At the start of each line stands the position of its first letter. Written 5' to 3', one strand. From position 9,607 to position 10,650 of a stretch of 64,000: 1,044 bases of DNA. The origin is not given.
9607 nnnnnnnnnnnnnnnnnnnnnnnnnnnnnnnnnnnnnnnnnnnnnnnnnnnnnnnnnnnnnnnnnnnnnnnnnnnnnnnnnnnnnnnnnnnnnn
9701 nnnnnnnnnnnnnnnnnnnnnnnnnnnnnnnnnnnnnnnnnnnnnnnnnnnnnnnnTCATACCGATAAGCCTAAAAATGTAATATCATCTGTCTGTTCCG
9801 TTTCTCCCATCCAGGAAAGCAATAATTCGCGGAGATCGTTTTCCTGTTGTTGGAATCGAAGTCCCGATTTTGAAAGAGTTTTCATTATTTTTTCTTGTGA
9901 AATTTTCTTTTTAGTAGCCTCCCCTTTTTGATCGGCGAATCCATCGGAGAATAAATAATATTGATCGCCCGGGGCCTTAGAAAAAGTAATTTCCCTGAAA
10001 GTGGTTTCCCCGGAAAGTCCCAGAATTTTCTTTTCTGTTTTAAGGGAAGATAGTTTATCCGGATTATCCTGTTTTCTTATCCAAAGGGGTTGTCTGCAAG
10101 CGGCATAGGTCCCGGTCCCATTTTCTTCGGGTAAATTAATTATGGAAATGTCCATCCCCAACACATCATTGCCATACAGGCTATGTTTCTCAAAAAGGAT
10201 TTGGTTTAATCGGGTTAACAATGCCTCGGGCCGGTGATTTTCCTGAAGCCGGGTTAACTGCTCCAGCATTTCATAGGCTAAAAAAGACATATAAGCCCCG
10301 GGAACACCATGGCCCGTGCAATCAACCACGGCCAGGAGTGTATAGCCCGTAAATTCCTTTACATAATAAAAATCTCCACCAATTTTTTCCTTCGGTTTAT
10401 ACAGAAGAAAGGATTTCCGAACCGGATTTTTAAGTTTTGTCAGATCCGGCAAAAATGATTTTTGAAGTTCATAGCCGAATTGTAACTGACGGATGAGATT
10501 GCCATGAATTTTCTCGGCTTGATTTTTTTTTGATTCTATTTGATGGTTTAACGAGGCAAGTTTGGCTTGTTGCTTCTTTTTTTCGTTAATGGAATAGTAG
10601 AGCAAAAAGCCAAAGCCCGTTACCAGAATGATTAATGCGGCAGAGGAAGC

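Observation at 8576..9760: Fourth paralog has lost both PP2C metal-binding Asp motifs: predicted pseudophosphatase co-transcribed with an active paralog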

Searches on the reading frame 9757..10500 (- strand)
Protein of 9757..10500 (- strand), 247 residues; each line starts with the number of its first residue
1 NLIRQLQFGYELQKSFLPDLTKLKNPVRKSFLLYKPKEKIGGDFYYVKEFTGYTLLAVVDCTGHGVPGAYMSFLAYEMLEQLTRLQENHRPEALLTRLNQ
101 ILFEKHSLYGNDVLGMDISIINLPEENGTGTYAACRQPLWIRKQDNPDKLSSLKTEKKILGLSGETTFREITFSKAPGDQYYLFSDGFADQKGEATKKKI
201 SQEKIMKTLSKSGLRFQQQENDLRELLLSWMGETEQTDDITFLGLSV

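Call 73: search_solved_structures(query=window:9757-10500:-, max_evalue=0.001, show_alignments=2)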
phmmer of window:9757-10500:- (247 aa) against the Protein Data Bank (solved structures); distinct sequences matched with E-value up to 0.001: 1.
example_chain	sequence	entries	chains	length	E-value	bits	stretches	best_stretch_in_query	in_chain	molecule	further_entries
6k4e_A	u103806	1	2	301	1.6e-22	83.5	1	6-244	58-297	Putative serine phosphatase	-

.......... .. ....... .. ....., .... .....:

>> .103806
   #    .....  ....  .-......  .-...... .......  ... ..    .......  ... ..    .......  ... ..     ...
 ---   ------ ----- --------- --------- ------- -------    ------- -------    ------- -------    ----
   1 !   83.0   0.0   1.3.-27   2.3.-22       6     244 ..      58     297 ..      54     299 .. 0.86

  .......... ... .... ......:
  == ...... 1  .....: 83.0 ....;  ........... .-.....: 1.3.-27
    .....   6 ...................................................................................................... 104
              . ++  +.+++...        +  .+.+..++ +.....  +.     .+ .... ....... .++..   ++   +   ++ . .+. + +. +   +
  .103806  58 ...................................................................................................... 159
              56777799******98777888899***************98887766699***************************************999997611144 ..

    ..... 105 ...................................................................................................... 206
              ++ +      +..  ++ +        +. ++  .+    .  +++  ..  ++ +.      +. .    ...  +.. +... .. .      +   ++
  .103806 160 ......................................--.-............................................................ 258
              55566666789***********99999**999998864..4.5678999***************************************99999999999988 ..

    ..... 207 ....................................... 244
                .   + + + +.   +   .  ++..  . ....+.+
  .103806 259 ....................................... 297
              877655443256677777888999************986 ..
